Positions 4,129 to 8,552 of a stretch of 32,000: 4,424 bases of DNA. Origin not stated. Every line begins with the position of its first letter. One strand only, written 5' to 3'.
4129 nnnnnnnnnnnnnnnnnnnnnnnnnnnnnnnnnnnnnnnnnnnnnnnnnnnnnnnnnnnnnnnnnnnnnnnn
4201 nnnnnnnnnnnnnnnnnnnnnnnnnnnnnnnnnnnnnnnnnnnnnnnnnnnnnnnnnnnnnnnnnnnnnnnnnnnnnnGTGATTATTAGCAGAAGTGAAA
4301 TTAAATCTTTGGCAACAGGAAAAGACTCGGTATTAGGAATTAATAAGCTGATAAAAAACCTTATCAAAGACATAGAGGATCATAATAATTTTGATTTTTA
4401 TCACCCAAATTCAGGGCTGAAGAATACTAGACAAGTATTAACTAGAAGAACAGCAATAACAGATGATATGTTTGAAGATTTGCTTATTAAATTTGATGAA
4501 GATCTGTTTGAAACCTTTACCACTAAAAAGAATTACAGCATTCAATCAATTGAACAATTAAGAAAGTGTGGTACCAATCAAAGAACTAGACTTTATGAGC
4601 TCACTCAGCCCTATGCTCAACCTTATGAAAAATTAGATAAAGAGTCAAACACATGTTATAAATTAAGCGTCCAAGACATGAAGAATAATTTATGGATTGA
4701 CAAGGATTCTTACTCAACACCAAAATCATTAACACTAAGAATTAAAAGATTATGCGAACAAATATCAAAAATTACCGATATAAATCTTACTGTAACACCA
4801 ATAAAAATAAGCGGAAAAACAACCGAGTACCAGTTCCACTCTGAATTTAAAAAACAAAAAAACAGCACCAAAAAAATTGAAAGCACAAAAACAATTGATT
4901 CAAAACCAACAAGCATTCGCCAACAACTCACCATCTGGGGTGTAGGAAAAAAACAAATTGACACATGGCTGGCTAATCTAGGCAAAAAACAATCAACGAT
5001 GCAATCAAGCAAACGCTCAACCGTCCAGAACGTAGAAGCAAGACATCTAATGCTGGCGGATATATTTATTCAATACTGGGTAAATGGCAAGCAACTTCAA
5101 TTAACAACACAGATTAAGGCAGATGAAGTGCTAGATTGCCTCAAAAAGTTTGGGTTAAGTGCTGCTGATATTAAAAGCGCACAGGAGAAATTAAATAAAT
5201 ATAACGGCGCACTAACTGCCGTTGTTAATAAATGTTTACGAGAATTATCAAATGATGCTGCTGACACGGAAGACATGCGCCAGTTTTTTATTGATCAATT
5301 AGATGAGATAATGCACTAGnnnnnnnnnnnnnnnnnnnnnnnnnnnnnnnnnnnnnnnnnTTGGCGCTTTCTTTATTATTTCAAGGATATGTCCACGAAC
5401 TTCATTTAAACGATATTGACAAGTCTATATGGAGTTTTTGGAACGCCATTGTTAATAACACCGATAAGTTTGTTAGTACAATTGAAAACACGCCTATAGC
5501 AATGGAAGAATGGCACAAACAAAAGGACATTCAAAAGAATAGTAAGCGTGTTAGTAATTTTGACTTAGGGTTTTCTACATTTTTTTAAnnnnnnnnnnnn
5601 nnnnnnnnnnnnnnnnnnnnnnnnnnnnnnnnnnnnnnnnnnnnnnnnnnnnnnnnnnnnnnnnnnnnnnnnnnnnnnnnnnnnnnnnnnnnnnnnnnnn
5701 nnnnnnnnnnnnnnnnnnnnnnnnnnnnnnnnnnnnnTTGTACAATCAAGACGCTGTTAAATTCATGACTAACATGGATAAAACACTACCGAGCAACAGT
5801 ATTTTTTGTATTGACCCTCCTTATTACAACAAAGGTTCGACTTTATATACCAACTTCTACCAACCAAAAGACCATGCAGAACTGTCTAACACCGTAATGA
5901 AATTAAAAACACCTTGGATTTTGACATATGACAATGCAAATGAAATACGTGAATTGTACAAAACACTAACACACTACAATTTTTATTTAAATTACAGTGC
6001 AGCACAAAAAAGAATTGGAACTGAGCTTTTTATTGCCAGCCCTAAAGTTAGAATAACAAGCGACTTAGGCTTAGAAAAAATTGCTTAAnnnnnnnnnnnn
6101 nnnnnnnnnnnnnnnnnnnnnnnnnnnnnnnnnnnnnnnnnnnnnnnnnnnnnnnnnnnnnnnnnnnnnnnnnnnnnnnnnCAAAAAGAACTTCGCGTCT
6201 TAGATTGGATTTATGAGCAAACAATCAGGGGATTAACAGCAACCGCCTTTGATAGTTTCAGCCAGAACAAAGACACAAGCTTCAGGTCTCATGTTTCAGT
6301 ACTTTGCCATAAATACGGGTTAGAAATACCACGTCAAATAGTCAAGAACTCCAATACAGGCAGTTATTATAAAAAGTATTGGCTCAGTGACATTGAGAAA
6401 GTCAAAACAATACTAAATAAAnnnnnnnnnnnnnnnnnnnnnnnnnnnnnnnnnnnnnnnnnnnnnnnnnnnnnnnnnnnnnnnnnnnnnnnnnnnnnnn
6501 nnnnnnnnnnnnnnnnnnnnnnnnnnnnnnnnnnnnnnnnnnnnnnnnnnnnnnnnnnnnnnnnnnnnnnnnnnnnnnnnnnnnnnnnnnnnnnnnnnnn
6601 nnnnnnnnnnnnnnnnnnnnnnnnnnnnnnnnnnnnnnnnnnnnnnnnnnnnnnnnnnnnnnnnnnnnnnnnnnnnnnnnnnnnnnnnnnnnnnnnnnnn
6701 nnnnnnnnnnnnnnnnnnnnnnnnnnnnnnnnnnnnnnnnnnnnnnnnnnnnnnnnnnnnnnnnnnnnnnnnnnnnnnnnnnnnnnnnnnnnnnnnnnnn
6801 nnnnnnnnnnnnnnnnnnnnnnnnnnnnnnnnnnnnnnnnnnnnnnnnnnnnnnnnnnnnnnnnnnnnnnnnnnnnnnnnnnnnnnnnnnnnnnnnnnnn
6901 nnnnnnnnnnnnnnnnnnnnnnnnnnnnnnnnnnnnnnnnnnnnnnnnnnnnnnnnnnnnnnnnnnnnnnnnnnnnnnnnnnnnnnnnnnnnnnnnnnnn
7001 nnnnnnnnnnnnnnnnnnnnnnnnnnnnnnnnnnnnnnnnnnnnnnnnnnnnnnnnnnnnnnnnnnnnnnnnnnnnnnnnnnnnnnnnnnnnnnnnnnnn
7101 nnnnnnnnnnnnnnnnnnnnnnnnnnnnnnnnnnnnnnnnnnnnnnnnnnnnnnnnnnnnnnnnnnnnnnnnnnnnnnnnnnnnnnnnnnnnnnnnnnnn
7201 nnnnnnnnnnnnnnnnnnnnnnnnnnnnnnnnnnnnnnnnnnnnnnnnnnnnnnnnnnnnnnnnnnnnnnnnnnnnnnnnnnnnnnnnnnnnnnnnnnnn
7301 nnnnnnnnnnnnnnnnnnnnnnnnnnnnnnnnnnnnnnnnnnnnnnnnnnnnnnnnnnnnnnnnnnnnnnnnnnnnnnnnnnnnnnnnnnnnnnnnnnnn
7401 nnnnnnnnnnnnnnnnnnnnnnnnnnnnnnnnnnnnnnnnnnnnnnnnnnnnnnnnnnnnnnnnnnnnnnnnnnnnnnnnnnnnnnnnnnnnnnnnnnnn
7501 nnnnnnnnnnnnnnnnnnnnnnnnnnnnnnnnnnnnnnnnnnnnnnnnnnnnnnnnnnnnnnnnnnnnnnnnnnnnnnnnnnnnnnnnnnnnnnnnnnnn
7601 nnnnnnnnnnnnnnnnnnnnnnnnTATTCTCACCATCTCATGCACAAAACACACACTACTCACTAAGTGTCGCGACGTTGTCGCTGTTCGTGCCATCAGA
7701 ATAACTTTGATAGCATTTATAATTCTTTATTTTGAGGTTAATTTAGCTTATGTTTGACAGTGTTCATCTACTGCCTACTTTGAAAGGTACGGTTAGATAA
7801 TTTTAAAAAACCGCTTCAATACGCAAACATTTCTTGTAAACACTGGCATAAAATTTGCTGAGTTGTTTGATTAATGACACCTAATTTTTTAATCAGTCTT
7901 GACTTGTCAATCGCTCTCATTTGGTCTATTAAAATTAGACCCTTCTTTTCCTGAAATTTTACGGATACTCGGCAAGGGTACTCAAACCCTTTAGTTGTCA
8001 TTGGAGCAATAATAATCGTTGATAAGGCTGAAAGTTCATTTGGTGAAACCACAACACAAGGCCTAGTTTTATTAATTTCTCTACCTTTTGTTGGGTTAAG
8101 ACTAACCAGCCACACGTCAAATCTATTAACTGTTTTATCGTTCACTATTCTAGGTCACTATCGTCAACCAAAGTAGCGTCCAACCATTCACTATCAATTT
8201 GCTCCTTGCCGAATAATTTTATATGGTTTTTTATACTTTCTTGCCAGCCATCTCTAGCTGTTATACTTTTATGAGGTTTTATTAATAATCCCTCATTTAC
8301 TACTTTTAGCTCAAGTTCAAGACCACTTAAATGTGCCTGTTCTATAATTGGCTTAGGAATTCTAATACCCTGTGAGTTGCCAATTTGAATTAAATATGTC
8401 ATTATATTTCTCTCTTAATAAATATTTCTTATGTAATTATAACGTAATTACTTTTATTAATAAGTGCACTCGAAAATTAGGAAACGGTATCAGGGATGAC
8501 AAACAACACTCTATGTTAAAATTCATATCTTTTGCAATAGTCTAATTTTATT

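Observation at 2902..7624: Decayed 4.7-kb integrative element in tRNA-Ser with an int-cI / iteron-rep-dam-yfjJ layout (phage-satellite or integrative-plasmid-like)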

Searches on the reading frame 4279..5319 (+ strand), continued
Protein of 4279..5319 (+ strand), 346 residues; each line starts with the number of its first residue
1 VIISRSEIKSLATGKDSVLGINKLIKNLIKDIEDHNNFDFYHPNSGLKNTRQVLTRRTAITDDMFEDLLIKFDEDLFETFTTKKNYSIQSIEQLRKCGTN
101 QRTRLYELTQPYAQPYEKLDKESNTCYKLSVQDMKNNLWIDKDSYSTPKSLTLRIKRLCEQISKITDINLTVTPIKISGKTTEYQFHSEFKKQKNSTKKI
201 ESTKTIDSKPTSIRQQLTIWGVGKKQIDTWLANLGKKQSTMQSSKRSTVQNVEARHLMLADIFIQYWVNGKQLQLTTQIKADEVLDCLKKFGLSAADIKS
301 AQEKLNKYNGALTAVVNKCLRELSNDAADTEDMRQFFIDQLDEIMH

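Call 92: search_protein_families(library=pfam, max_evalue=0.001, proteins=[P0229, P0230, P0233, P0239, P0240, P0242, P0244, P0247, P0248, P0251])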
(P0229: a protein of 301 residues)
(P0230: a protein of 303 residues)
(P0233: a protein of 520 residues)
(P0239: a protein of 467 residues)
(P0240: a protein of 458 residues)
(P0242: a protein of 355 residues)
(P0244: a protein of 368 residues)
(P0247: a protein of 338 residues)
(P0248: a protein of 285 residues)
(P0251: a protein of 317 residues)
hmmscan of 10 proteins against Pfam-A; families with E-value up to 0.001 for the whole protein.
P0229 (301 aa): 1 family
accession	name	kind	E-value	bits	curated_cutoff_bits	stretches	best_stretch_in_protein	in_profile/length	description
PF21205.3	Rep3_C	-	0.00019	22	21.1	1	165-223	1-59/59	Initiator Rep protein, WH2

P0230 (303 aa): 1 family
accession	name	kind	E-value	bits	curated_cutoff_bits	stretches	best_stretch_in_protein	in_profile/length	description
PF21205.3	Rep3_C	-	5.9e-08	33.3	21.1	1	166-221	1-58/59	Initiator Rep protein, WH2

P0233 (520 aa): 0 families

P0239 (467 aa): 3 families
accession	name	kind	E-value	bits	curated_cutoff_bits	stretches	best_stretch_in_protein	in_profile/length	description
PF01051.27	Rep3_N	-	4.1e-25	89.2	22.4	1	44-217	2-140/141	Initiator Replication protein, WH1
PF21205.3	Rep3_C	-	1.5e-12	48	21.1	1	240-301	3-59/59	Initiator Rep protein, WH2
PF08279.18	HTH_11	-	0.0005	20.3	25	0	84-111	16-43/55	HTH domain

P0240 (458 aa): 2 families
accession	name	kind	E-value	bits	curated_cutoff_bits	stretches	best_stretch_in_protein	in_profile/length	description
PF21205.3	Rep3_C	-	1.2e-13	51.5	21.1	1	195-252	2-59/59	Initiator Rep protein, WH2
PF01051.27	Rep3_N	-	1.7e-11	45.1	22.4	1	13-177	6-140/141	Initiator Replication protein, WH1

P0242 (355 aa): 2 families
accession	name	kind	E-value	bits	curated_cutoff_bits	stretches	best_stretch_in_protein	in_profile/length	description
PF01051.27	Rep3_N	-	8.7e-22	78.5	22.4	1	11-161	1-141/141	Initiator Replication protein, WH1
PF21205.3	Rep3_C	-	1.8e-18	67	21.1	1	174-232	1-58/59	Initiator Rep protein, WH2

P0244 (368 aa): 2 families
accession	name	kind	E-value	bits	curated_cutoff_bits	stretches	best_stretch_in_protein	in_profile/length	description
PF01051.27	Rep3_N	-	1e-18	68.5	22.4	1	13-162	2-141/141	Initiator Replication protein, WH1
PF21205.3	Rep3_C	-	1.2e-13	51.5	21.1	1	176-233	2-59/59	Initiator Rep protein, WH2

P0247 (338 aa): 2 families
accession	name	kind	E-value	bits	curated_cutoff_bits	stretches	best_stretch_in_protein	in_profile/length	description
PF01051.27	Rep3_N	-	3.3e-37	128.5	22.4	1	35-178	2-141/141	Initiator Replication protein, WH1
PF21205.3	Rep3_C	-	2e-15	57.2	21.1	1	190-247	2-59/59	Initiator Rep protein, WH2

P0248 (285 aa): 2 families
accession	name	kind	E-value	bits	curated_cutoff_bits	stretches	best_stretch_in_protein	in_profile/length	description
PF01051.27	Rep3_N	-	7.2e-22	78.7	22.4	1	13-168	2-141/141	Initiator Replication protein, WH1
PF21205.3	Rep3_C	-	1.8e-08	35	21.1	1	185-242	6-58/59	Initiator Rep protein, WH2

P0251 (317 aa): 2 families
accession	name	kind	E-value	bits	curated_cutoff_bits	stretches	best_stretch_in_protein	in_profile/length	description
PF01051.27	Rep3_N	-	1.4e-17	64.8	22.4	1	9-154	2-141/141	Initiator Replication protein, WH1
PF21205.3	Rep3_C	-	3.9e-15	56.3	21.1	1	170-226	4-59/59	Initiator Rep protein, WH2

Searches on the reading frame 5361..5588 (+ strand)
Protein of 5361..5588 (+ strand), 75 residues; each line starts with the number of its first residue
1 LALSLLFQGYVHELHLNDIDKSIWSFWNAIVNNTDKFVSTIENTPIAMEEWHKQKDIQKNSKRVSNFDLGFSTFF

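Call 9: search_protein_families(library=pfam, max_evalue=0.1, proteins=[window:5361-5588:+])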
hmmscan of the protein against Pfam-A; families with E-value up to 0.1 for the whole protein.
window:5361-5588:+ (75 aa): 1 family
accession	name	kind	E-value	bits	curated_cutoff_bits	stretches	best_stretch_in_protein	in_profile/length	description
PF02086.21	MethyltransfD12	-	0.03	14.5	22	1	11-48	42-80/253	D12 class N6 adenine-specific DNA methyltransferase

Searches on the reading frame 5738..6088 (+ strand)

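Call 9: search_protein_families(library=pfam, max_evalue=0.1, proteins=[window:5738-6088:+])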
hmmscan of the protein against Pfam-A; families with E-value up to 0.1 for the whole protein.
window:5738-6088:+ (116 aa): 1 family
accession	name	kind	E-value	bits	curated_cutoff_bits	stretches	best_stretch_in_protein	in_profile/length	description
PF02086.21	MethyltransfD12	-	0.00045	20.5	22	1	9-79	165-244/253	D12 class N6 adenine-specific DNA methyltransferase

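Call 56: search_protein_families(library=phrogs, max_evalue=0.001, proteins=[window:5738-6088:+])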
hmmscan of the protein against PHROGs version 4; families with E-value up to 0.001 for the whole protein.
window:5738-6088:+ (116 aa): 2 families
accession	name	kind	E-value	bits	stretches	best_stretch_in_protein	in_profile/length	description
phrog_56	-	other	6.5e-18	66.3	1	2-112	223-333/647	DNA methyltransferase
phrog_1996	-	other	4.3e-09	37.5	1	5-91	43-130/150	DNA methyltransferase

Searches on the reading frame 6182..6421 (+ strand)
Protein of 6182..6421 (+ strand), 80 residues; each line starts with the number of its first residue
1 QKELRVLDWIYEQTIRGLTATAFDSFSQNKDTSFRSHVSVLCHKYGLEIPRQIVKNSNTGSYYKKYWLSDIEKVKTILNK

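Call 55: search_protein_families(library=pfam, max_evalue=0.05, proteins=[window:6182-6421:+])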
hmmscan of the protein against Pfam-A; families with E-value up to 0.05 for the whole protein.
seq(80 aa): 0 families

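Call 56: search_protein_families(library=phrogs, max_evalue=0.001, proteins=[window:6182-6421:+])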
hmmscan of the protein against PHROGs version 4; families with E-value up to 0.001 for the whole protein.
seq(80 aa): 0 families

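Call 88: search_protein_families(library=ncbifam, max_evalue=0.01, proteins=[window:6182-6421:+])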
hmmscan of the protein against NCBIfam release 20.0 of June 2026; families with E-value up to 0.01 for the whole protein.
seq(80 aa): 0 families

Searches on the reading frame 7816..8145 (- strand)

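Call 9: search_protein_families(library=pfam, max_evalue=0.1, proteins=[window:7816-8145:-])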
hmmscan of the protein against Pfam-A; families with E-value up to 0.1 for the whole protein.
window:7816-8145:- (109 aa): 1 family
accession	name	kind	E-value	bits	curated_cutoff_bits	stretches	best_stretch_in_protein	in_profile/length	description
PF02452.23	PemK_toxin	-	2.2e-27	95.9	23.1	1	8-107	2-109/109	PemK-like, MazF-like toxin of type II toxin-antitoxin system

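Call 88: search_protein_families(library=ncbifam, max_evalue=0.01, proteins=[window:7816-8145:-])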
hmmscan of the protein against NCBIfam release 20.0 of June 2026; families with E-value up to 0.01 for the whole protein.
window:7816-8145:- (109 aa): 3 families
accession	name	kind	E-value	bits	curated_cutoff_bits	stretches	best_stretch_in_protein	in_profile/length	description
NF007386.0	PRK09907.1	equivalog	8.3e-13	48.3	120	1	10-95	11-98/111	endoribonuclease MazF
NF052489.1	TAtMazFAgrob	equivalog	2.8e-12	46.5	150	1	3-86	3-89/118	type II toxin-antitoxin system toxin MazF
NF007320.0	PRK09812.1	equivalog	4.1e-10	39.7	129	1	4-94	5-102/116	type II toxin-antitoxin system ChpB family toxin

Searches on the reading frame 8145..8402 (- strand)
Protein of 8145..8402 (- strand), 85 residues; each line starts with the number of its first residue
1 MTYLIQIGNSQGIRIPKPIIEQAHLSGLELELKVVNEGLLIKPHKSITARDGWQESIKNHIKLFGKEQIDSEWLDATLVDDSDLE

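Call 9: search_protein_families(library=pfam, max_evalue=0.1, proteins=[window:8145-8402:-])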
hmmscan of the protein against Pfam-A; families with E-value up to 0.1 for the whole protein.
window:8145-8402:- (85 aa): 2 families
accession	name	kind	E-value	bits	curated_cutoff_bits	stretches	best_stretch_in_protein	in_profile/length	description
PF04014.23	MazE_antitoxin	-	7.7e-08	32.6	24.7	1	6-47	3-46/48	Antidote-toxin recognition MazE, bacterial antitoxin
PF00715.22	IL2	-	0.04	14.3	26.2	1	13-59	58-103/145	Interleukin 2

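Call 88: search_protein_families(library=ncbifam, max_evalue=0.01, proteins=[window:8145-8402:-])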
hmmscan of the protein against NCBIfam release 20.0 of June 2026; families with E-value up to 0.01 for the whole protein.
window:8145-8402:- (85 aa): 0 families
